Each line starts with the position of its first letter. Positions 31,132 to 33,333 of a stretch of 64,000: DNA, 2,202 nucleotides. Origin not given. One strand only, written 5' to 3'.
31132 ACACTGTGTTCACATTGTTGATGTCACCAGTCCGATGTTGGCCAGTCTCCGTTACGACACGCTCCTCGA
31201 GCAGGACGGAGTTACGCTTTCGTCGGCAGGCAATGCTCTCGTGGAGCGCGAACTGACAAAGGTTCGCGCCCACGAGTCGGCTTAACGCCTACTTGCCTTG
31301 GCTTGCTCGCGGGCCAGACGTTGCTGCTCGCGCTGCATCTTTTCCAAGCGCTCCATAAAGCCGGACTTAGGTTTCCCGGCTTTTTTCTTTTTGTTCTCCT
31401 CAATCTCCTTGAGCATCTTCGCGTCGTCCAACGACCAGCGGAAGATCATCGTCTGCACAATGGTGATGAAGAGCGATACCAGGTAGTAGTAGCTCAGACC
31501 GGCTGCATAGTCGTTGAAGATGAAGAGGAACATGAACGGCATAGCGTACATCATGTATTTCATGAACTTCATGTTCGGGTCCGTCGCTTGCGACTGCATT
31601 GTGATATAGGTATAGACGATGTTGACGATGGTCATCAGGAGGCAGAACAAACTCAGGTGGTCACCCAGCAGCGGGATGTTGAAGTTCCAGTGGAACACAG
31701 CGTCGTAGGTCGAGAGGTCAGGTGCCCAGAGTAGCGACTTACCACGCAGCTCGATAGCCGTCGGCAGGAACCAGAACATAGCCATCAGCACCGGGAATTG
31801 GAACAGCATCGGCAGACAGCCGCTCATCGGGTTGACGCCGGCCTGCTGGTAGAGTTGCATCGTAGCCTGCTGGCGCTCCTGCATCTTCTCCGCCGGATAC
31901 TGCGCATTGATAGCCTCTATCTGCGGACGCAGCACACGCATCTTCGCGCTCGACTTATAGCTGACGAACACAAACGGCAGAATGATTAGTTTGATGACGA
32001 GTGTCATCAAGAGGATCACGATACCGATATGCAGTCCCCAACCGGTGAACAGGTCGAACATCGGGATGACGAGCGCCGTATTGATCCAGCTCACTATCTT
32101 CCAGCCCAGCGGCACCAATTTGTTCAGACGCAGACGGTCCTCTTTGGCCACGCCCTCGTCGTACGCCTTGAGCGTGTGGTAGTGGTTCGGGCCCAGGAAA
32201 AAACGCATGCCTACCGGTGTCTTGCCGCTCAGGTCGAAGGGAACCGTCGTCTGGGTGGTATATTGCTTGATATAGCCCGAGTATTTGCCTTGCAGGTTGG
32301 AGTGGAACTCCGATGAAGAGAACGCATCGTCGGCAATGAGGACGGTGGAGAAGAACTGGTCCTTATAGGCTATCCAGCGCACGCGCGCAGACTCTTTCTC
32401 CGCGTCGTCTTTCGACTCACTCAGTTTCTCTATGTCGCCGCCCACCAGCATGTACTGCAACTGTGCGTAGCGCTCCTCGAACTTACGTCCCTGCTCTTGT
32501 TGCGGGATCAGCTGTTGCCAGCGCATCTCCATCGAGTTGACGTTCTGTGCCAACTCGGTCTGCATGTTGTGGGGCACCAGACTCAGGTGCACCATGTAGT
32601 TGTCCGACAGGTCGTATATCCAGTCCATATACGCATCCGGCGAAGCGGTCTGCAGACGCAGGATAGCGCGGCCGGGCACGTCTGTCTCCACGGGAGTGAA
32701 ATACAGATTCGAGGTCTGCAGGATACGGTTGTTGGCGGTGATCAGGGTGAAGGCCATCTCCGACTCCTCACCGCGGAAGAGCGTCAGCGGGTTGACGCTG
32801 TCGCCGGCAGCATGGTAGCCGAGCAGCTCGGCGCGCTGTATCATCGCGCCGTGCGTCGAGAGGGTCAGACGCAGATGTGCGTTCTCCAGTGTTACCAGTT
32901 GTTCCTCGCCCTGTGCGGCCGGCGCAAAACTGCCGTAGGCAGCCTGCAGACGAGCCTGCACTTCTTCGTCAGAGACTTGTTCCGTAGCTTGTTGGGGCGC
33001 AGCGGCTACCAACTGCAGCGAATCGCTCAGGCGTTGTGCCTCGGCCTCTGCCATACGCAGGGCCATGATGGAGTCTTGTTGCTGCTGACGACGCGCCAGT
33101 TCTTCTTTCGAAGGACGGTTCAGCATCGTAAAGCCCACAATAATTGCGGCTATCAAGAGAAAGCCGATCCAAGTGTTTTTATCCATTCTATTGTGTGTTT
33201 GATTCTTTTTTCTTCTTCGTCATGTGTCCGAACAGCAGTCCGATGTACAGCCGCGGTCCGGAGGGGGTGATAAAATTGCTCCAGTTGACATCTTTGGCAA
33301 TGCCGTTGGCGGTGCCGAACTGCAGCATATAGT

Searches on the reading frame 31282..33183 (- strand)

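Call 77: search_protein_families(library=pfam, proteins=[window:31282-33183:-], max_evalue=0.00001)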
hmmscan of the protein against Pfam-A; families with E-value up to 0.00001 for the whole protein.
window:31282-33183:- (633 aa): 2 families
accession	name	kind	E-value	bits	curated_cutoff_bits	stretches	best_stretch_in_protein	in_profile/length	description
PF02096.25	60KD_IMP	-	1.3e-47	162.2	35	1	387-581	2-161/163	60Kd inner membrane protein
PF14849.12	YidC_periplas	-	4.5e-28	99.4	24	1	97-371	2-280/283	YidC periplasmic domain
